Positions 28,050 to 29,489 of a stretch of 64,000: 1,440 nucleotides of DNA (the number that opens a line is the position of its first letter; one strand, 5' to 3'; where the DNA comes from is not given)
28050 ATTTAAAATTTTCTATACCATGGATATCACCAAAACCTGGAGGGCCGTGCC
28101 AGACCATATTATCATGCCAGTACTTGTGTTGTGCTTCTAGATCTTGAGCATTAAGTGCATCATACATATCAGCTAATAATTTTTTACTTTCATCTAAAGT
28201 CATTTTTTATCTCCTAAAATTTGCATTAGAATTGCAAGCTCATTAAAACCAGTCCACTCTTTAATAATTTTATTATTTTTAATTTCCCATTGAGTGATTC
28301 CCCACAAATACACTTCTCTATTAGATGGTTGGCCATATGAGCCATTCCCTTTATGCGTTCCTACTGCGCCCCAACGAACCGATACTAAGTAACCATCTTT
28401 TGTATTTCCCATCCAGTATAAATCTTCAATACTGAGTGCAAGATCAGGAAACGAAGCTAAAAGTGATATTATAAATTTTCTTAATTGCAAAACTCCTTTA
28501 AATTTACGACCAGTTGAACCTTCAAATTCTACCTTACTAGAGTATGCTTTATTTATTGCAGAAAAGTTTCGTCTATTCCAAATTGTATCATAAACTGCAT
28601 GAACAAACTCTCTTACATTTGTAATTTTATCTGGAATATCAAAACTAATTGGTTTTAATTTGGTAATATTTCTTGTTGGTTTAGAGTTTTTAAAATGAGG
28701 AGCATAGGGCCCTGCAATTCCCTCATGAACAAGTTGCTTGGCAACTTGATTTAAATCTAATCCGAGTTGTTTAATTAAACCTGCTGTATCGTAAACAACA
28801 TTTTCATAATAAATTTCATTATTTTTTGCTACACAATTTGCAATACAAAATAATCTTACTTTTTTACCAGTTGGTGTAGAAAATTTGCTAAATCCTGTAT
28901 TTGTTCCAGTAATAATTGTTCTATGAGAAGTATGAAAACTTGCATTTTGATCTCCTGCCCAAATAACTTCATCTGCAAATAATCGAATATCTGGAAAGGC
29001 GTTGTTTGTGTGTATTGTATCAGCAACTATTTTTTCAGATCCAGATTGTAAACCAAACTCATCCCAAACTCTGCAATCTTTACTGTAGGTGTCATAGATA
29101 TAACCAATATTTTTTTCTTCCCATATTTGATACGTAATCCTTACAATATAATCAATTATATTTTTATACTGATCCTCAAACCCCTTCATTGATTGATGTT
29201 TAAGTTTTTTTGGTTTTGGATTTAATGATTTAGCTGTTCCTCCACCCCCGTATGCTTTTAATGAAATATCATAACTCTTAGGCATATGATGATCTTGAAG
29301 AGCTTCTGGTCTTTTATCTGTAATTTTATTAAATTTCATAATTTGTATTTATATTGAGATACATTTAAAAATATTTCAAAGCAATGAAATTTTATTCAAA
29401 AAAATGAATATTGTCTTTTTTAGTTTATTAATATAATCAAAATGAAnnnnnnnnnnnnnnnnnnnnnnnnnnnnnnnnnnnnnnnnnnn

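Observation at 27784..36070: Cluster of nine NTF2/SnoaL-like domains with MetE-like, bicupin and HisD-family enzymes: candidate uncharacterised catabolic system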

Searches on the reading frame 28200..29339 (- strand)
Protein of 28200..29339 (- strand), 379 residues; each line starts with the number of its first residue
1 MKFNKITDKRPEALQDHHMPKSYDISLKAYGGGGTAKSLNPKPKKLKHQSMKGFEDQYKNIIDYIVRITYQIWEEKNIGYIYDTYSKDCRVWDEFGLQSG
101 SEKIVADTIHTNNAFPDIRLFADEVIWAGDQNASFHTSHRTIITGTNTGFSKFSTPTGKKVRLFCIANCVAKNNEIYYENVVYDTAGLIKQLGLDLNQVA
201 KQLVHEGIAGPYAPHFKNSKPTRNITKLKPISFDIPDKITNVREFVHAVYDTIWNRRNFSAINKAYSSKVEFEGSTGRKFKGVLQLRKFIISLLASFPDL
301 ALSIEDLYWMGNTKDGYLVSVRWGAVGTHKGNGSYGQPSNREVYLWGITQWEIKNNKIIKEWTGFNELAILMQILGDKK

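Call 3: search_protein_families(library=pfam, proteins=[window:28200-29339:-], max_evalue=0.01)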
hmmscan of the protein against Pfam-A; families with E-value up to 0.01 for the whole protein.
window:28200-29339:- (379 aa): 2 families
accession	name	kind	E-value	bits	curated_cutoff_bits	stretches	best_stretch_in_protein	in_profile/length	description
PF07366.18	SnoaL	-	3.2e-24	85.6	28.4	2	248-374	5-126/126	SnoaL-like polyketide cyclase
PF12680.13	SnoaL_2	-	1.3e-15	58.3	27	2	246-359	1-100/102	SnoaL-like domain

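Call 4: search_protein_families(library=ncbifam, proteins=[window:28200-29339:-], max_evalue=0.01)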
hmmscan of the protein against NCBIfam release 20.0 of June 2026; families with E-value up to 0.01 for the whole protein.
window:28200-29339:- (379 aa): 1 family
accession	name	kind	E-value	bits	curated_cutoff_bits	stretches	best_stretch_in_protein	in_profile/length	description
TIGR02096.1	TIGR02096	subfamily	3e-06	27.6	97.1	1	248-373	6-127/129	ketosteroid isomerase-related protein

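Call 7: search_solved_structures(query=window:28200-29339:-, max_evalue=0.01)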
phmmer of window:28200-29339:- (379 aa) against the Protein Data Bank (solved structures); distinct sequences matched with E-value up to 0.01: 1.
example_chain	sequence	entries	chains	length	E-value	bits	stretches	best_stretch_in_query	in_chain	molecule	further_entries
3f9s_A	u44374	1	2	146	0.0096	18.1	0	247-374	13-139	putative polyketide cyclase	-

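Call 19: find_homologous_proteins(query=window:28200-29339:-, max_evalue=0.00001)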
Query window:28200-29339:- (379 aa): 1981 proteins with E <= 0.00001 among 3455 candidates; the best 120 are listed.
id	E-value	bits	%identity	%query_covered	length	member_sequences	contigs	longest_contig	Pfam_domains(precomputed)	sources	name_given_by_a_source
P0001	1.5e-258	875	99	100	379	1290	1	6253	PF07366.19,PF12680.14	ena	-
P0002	2.4e-225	766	85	100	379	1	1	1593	PF07366.19,PF12680.14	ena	-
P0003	3.3e-225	765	86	100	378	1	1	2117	PF07366.19,PF12680.14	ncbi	-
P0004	7.3e-224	761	85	100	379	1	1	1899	PF07366.19,PF12680.14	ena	-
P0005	1.9e-223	760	85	100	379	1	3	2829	PF07366.19,PF12680.14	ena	-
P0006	2.9e-223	759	85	100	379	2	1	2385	PF07366.19,PF12680.14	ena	-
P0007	8.2e-223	757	85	100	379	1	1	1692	PF07366.19,PF12680.14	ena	-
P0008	1.2e-222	757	84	100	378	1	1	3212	PF07366.19,PF12680.14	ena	-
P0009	1.2e-222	757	84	100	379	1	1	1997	PF07366.19,PF12680.14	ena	-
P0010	1.9e-222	756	84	100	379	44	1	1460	PF07366.19,PF12680.14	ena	-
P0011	6.3e-221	751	84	100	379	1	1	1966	PF07366.19,PF12680.14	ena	-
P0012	2.3e-220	749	85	99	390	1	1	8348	PF07366.19,PF12680.14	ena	-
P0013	4.1e-220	749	84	100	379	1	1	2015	PF07366.19,PF12680.14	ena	-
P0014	1.4e-219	747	84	100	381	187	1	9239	PF07366.19,PF12680.14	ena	-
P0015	1.4e-218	743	83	98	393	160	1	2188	PF07366.19,PF12680.14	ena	-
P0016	4.3e-218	742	82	100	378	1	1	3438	PF07366.19,PF12680.14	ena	-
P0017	5.9e-217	738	86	95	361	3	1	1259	PF07366.19,PF12680.14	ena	-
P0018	6.5e-214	728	81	100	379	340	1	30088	PF07366.19,PF12680.14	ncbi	-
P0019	3.4e-212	722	80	100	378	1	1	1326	PF07366.19,PF12680.14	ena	-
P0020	1.1e-211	721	80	100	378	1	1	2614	PF07366.19,PF12680.14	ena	-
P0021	2.0e-210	717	80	99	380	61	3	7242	PF07366.19,PF12680.14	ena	-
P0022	2.1e-210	717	80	100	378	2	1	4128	PF07366.19,PF12680.14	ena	-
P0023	2.3e-210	716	79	100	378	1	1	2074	PF07366.19,PF12680.14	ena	-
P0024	2.9e-210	716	79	100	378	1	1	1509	PF07366.19,PF12680.14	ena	-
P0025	3.3e-210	716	79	100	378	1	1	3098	PF07366.19,PF12680.14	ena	-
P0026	4.0e-210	716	80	99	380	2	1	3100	PF07366.19,PF12680.14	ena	-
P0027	4.1e-210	716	79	100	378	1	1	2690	PF07366.19,PF12680.14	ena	-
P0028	4.4e-210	716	79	100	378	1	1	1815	PF07366.19,PF12680.14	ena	-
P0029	4.5e-210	715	79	100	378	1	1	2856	PF07366.19,PF12680.14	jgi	-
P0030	4.8e-210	715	79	100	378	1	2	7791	PF07366.19,PF12680.14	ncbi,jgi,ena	-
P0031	6.5e-210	715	79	100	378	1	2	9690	PF07366.19,PF12680.14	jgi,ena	-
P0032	9.3e-210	714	79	100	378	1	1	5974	PF07366.19,PF12680.14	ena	-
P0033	1.7e-209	714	79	100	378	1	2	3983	PF07366.19,PF12680.14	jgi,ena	-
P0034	2.3e-209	713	79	100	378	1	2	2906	PF07366.19,PF12680.14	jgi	jgi:predicted ester cyclase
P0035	2.5e-209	713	79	100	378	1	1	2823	PF07366.19,PF12680.14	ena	-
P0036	3.0e-209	713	79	100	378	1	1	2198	PF07366.19,PF12680.14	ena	-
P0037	3.3e-209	713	79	100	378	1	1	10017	PF07366.19,PF12680.14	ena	-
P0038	3.3e-209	713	79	100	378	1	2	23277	PF07366.19,PF12680.14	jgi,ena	-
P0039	3.3e-209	713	79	100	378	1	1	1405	PF07366.19,PF12680.14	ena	-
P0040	3.7e-209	712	79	100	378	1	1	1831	PF07366.19,PF12680.14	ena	-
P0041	4.8e-209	712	79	100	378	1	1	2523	PF07366.19,PF12680.14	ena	-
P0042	5.9e-209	712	79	100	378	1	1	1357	PF07366.19,PF12680.14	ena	-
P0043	6.2e-209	712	79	100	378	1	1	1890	PF07366.19,PF12680.14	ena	-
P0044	6.8e-209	712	79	100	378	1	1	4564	PF07366.19,PF12680.14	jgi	-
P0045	8.2e-209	711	79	100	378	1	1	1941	PF07366.19,PF12680.14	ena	-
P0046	8.7e-209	711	79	100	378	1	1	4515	PF07366.19,PF12680.14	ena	-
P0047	1.1e-208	711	79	100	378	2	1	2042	PF07366.19,PF12680.14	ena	-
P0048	1.5e-208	710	80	98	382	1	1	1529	PF07366.19,PF12680.14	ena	-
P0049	1.7e-208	710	79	100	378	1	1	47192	PF07366.19,PF12680.14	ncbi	-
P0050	2.0e-208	710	79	100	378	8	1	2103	PF07366.19,PF12680.14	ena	-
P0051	3.2e-208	709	79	100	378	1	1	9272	PF07366.19,PF12680.14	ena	-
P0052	5.6e-208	709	79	98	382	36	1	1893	PF07366.19,PF12680.14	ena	-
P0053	8.6e-208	708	79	98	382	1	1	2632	PF07366.19,PF12680.14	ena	-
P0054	1.4e-207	707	79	98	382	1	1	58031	PF07366.19,PF12680.14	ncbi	-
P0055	1.4e-207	707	79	98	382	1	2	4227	PF07366.19,PF12680.14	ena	-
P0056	1.5e-207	707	80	98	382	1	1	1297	PF07366.19,PF12680.14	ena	-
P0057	1.6e-207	707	79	98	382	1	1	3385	PF07366.19,PF12680.14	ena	-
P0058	1.7e-207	707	78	100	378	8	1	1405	PF07366.19,PF12680.14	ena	-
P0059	1.9e-207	707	79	98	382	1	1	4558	PF07366.19,PF12680.14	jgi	-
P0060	2.0e-207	707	79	98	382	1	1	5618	PF07366.19,PF12680.14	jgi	-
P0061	2.0e-207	707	79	98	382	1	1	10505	PF07366.19,PF12680.14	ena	-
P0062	2.1e-207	707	79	98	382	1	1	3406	PF07366.19,PF12680.14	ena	-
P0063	2.3e-207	707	79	100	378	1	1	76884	PF07366.19,PF12680.14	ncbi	-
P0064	2.6e-207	706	79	98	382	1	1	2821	PF07366.19,PF12680.14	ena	-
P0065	3.8e-207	706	79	98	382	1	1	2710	PF07366.19,PF12680.14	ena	-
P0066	4.2e-207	706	79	98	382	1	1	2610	PF07366.19,PF12680.14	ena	-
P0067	4.7e-207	706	79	98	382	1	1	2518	PF07366.19,PF12680.14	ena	-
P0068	6.4e-207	705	79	98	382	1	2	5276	PF07366.19,PF12680.14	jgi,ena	-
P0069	6.4e-207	705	79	98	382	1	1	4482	PF07366.19,PF12680.14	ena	-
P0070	6.8e-207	705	79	98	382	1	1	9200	PF07366.19,PF12680.14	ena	-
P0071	7.8e-207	705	79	98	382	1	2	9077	PF07366.19,PF12680.14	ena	-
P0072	8.4e-207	705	78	100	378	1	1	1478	PF07366.19,PF12680.14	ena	-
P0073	1.3e-206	704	79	98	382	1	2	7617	PF07366.19,PF12680.14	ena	-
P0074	1.4e-206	704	79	98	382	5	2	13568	PF07366.19,PF12680.14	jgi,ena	-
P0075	1.5e-206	704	79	100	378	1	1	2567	PF07366.19,PF12680.14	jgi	jgi:hypothetical protein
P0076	2.2e-206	703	79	99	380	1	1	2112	PF07366.19,PF12680.14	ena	-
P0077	4.5e-206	702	78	98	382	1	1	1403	PF07366.19,PF12680.14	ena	-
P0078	4.8e-206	702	79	98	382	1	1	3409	PF07366.19,PF12680.14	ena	-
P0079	9.5e-206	701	79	98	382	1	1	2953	PF07366.19,PF12680.14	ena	-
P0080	2.1e-204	697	81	95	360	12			PF07366.19,PF12680.14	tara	tara:strand:- start:127 stop:1209 length:1083 start_codon:yes stop_codon:yes gene_type:complete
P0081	4.0e-203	693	76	100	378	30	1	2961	PF07366.19,PF12680.14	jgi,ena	-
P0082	5.5e-203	692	77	100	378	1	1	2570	PF07366.19,PF12680.14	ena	-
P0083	5.6e-203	692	77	100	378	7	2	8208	PF07366.19,PF12680.14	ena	-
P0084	2.2e-202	690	77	100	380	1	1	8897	PF07366.19,PF12680.14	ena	-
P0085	2.3e-202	690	77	100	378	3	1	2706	PF07366.19,PF12680.14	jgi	-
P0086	5.3e-202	689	77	100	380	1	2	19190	PF07366.19,PF12680.14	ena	-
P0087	7.4e-202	688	78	99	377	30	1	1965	PF07366.19,PF12680.14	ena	-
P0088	1.5e-201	687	78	99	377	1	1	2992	PF07366.19,PF12680.14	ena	-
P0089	2.0e-201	687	77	100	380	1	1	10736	PF07366.19,PF12680.14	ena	-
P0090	2.5e-201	687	78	99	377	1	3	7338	PF07366.19,PF12680.14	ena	-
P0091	3.8e-201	686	77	100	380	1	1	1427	PF07366.19,PF12680.14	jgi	-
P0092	8.1e-201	685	78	99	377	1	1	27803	PF07366.19,PF12680.14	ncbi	-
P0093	8.7e-201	685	76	100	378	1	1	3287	PF07366.19,PF12680.14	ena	-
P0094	2.0e-199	680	74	100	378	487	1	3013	PF07366.19,PF12680.14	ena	-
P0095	4.4e-198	676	75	100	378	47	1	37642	PF07366.19,PF12680.14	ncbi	-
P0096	7.5e-198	675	76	100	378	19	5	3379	PF07366.19,PF12680.14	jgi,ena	-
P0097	3.3e-197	673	74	100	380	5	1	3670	PF07366.19,PF12680.14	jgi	-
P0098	4.7e-197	673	75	99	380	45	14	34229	PF07366.19,PF12680.14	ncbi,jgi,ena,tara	tara:strand:- start:1797 stop:2939 length:1143 start_codon:yes stop_codon:yes gene_type:complete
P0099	4.8e-195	666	74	100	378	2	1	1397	PF07366.19,PF12680.14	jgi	-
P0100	1.7e-192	658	81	89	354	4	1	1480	PF07366.19,PF12680.14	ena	-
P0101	2.2e-190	651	73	97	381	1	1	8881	PF07366.19,PF12680.14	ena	-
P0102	2.3e-190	651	75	95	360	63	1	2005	PF07366.19,PF12680.14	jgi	jgi:steroid delta-isomerase-like uncharacterized protein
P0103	5.4e-188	643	80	89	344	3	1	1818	PF07366.19,PF12680.14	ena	-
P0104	5.6e-187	639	72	98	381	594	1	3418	PF07366.19,PF12680.14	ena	-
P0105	1.0e-186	639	59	75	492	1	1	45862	PF07366.19,PF12680.14,PF14534.13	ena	-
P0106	3.1e-183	627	70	99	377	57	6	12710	PF07366.19,PF12680.14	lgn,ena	-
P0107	2.7e-182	624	69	99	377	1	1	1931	PF07366.19,PF12680.14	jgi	-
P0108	2.4e-178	611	93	75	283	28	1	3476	PF07366.19,PF12680.14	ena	-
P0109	1.6e-176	605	79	86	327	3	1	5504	PF07366.19,PF12680.14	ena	-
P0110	1.5e-175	602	69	99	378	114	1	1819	PF07366.19,PF12680.14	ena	-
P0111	5.7e-164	564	77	83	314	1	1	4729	PF07366.19,PF12680.14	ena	-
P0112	2.7e-161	555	61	97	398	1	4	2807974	PF07366.19,PF12680.14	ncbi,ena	-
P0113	1.4e-160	553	61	97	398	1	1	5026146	PF07366.19,PF12680.14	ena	-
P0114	1.0e-159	550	62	97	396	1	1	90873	PF07366.19,PF12680.14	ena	-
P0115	4.9e-157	541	61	98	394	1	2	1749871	PF07366.19,PF12680.14,PF14534.13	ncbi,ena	-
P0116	9.8e-157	540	60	98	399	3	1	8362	PF07366.19,PF12680.14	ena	-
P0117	1.1e-155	537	60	98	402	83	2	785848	PF07366.19,PF12680.14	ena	-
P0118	3.9e-155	535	59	98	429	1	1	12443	PF07366.19,PF12680.14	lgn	-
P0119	1.1e-154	533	60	97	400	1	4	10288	PF07366.19,PF12680.14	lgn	-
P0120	1.9e-154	532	60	98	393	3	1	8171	PF07366.19,PF12680.14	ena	-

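Call 20: find_encoding_contigs(protein=P0112, flank=10000, max_places=3)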
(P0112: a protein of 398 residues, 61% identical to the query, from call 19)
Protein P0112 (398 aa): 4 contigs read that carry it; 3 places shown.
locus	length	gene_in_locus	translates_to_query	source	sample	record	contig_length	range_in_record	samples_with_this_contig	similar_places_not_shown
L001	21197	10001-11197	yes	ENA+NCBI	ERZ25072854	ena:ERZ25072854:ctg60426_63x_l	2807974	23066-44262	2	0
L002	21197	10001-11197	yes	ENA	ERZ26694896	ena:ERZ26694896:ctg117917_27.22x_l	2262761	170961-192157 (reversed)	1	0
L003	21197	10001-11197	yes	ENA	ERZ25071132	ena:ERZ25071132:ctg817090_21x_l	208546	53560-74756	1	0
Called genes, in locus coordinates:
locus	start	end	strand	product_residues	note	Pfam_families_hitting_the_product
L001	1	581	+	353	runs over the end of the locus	PF13384:HTH_23, PF13518:HTH_28, PF13551:HTH_29, PF13565:HTH_32, PF13592:HTH_33, PF13358:DDE_3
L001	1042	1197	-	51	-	-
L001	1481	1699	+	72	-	-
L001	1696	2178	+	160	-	-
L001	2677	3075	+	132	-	-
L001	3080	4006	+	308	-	-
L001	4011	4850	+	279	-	-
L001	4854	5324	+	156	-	PF01527:HTH_Tnp_1 (faint), PF02796:HTH_7 (faint), PF04967:HTH_10 (faint), PF12840:HTH_20 (faint), PF13551:HTH_29 (faint), PF19575:HTH_58 (faint), PF13384:HTH_23 (weak), PF13384:HTH_23 (weak), +10 more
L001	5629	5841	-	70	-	-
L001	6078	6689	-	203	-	-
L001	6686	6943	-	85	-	-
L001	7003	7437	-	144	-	-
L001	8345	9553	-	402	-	PF13356:Arm-DNA-bind_3, PF22022:Phage_int_M, PF00589:Phage_integrase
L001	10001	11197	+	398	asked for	PF07366:SnoaL (weak), PF12680:SnoaL_2, PF07366:SnoaL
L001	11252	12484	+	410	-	PF01547:SBP_bac_1, PF13416:SBP_bac_8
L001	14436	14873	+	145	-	PF07366:SnoaL, PF12680:SnoaL_2, PF14534:DUF4440 (weak)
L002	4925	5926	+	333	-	PF12680:SnoaL_2 (weak), PF07366:SnoaL (weak)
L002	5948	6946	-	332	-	PF07366:SnoaL (weak), PF12680:SnoaL_2 (weak)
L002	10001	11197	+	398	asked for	PF07366:SnoaL (weak), PF12680:SnoaL_2, PF07366:SnoaL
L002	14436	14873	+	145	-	PF07366:SnoaL, PF12680:SnoaL_2, PF14534:DUF4440 (weak)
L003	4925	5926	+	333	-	PF12680:SnoaL_2 (faint), PF07366:SnoaL (weak)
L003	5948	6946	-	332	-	PF07366:SnoaL (weak), PF12680:SnoaL_2 (weak)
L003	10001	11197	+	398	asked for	PF07366:SnoaL (weak), PF12680:SnoaL_2, PF07366:SnoaL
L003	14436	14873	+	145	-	PF07366:SnoaL, PF12680:SnoaL_2, PF14534:DUF4440 (weak)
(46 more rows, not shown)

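Call 21: find_encoding_contigs(protein=P0113, flank=10000, max_places=2)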
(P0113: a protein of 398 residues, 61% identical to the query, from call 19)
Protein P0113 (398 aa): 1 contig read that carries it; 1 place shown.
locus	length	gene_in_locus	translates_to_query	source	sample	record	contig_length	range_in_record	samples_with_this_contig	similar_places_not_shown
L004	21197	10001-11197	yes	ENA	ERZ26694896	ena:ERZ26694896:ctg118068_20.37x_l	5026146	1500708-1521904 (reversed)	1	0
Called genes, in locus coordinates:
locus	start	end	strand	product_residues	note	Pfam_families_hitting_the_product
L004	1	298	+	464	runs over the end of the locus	PF00278:Orn_DAP_Arg_deC, PF01168:Ala_racemase_N (faint), PF02784:Orn_Arg_deC_N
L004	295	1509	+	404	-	PF00162:PGK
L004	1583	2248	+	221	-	PF00834:Ribul_P_3_epim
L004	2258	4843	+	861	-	PF13779:DUF4175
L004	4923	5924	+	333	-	PF12680:SnoaL_2 (weak), PF07366:SnoaL (weak)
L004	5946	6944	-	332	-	PF07366:SnoaL (weak), PF12680:SnoaL_2 (weak)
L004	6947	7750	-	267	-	PF05598:DUF772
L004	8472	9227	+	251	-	-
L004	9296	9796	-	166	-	-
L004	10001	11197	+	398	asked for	PF07366:SnoaL (weak), PF12680:SnoaL_2, PF07366:SnoaL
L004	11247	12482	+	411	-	PF01547:SBP_bac_1, PF13416:SBP_bac_8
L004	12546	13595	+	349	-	PF00528:BPD_transp_1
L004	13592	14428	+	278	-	PF00528:BPD_transp_1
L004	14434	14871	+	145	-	PF07366:SnoaL, PF12680:SnoaL_2, PF14534:DUF4440 (weak)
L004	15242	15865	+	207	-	-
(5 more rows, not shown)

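Call 22: find_encoding_contigs(protein=P0115, flank=10000, max_places=2)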
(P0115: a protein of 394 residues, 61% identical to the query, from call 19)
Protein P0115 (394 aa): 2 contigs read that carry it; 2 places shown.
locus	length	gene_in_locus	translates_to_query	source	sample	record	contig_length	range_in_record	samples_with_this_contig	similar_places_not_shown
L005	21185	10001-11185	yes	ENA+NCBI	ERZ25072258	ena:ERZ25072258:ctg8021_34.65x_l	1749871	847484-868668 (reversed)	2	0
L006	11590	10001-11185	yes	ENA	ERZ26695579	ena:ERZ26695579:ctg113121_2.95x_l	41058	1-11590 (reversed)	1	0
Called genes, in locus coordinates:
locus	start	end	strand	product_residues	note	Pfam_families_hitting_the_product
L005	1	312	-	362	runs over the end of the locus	PF08534:Redoxin, PF00085:Thioredoxin (weak), PF00578:AhpC-TSA, PF13098:Thioredoxin_2 (faint), PF13905:Thioredoxin_8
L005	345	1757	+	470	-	PF00206:Lyase_1, PF14698:ASL_C2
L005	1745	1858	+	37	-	-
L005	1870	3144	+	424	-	PF00278:Orn_DAP_Arg_deC, PF01168:Ala_racemase_N (weak), PF02784:Orn_Arg_deC_N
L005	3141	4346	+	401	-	PF00162:PGK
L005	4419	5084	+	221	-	PF00834:Ribul_P_3_epim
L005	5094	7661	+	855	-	PF13779:DUF4175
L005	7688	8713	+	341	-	PF12680:SnoaL_2 (faint), PF07366:SnoaL (weak)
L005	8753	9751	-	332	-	PF12680:SnoaL_2 (faint), PF07366:SnoaL (faint)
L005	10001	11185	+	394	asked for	PF07366:SnoaL (weak), PF12680:SnoaL_2 (weak), PF14534:DUF4440 (faint), PF07366:SnoaL, PF12680:SnoaL_2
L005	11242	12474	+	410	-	PF01547:SBP_bac_1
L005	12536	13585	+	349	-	PF00528:BPD_transp_1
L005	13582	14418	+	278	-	PF00528:BPD_transp_1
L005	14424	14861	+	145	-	PF07366:SnoaL, PF12680:SnoaL_2, PF14534:DUF4440 (weak)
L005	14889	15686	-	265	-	PF03807:F420_oxidored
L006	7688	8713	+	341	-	PF12680:SnoaL_2 (faint), PF07366:SnoaL (weak)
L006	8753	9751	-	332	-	PF12680:SnoaL_2 (faint), PF07366:SnoaL (faint)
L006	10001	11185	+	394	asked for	PF07366:SnoaL (weak), PF12680:SnoaL_2 (weak), PF14534:DUF4440 (faint), PF07366:SnoaL, PF12680:SnoaL_2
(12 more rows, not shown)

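Call 32: find_related_loci(query=A1, collection=genome_contigs, flank=10000)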
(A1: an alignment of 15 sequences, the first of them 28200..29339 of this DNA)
Query A1 (379 aa) in genome_contigs; peptide patterns used: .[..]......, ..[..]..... (x = any residue, [..] = any of these).
310 stretches matched a pattern; 262 encode a relative of the query (tblastn E <= 1e-3); the best 80 are kept; 80 distinct loci.
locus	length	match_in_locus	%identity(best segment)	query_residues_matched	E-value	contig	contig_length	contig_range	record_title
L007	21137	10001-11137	98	1-379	0e+0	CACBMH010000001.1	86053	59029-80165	uncultured Alphaproteobacteria bacterium isolate AG-899-L06 genome assembly, contig: AG-899-L06_NODE_1, whole genome sho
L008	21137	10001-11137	98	1-379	0e+0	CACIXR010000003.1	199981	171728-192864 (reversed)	uncultured Alphaproteobacteria bacterium isolate AG-914-F14 genome assembly, contig: AG-914-F14_NODE_3, whole genome sho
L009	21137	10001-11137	98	1-379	0e+0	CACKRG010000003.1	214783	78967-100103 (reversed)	MAG: uncultured Alphaproteobacteria bacterium isolate AG-916-I19 genome assembly, contig: AG-916-I19_NODE_3, whole genom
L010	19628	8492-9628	98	1-379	0e+0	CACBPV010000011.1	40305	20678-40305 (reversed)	uncultured Alphaproteobacteria bacterium isolate AG-359-G09 genome assembly, contig: AG-359-G09_NODE_11, whole genome sh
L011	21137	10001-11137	98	1-379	0e+0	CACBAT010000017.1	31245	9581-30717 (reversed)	uncultured Alphaproteobacteria bacterium isolate AG-899-B06 genome assembly, contig: AG-899-B06_NODE_17, whole genome sh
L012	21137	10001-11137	98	1-379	0e+0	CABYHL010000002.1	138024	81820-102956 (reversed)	MAG: uncultured Alphaproteobacteria bacterium isolate AG-894-D19 genome assembly, contig: AG-894-D19_NODE_2, whole genom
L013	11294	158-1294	98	1-379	0e+0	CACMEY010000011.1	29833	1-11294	MAG: uncultured Alphaproteobacteria bacterium isolate AG-891-E17 genome assembly, contig: AG-891-E17_NODE_11, whole geno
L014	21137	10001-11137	98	1-379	0e+0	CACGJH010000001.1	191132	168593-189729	uncultured Alphaproteobacteria bacterium isolate AG-422-J16 genome assembly, contig: AG-422-J16_NODE_1, whole genome sho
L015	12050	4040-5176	98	1-379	0e+0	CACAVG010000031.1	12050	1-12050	uncultured Alphaproteobacteria bacterium isolate AG-898-L16 genome assembly, contig: AG-898-L16_NODE_31, whole genome sh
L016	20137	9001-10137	97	1-379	0e+0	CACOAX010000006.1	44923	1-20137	MAG: uncultured Alphaproteobacteria bacterium isolate AH-287-M11 genome assembly, contig: AH-287-M11_NODE_6, whole genom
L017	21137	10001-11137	98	1-379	0e+0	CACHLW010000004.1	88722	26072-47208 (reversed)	uncultured Alphaproteobacteria bacterium isolate AG-911-C02 genome assembly, contig: AG-911-C02_NODE_4, whole genome sho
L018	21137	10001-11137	98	1-379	0e+0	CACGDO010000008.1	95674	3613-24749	uncultured Alphaproteobacteria bacterium isolate AG-422-E02 genome assembly, contig: AG-422-E02_NODE_8, whole genome sho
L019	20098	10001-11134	98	1-378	0e+0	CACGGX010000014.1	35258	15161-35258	uncultured Alphaproteobacteria bacterium isolate AG-909-O11 genome assembly, contig: AG-909-O11_NODE_14, whole genome sh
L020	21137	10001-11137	97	1-379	0e+0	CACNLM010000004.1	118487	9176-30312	MAG: uncultured Alphaproteobacteria bacterium isolate AG-893-F05 genome assembly, contig: AG-893-F05_NODE_4, whole genom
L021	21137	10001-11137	97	1-379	0e+0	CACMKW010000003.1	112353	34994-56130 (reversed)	MAG: uncultured Alphaproteobacteria bacterium isolate AG-891-K21 genome assembly, contig: AG-891-K21_NODE_3, whole genom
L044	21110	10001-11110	83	10-379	0e+0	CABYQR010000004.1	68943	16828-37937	MAG: uncultured Alphaproteobacteria bacterium isolate AG-333-K07 genome assembly, contig: AG-333-K07_NODE_4, whole genom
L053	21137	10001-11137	79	1-379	0e+0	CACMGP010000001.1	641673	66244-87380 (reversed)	MAG: uncultured Alphaproteobacteria bacterium isolate AG-891-G06 genome assembly, contig: AG-891-G06_NODE_1, whole genom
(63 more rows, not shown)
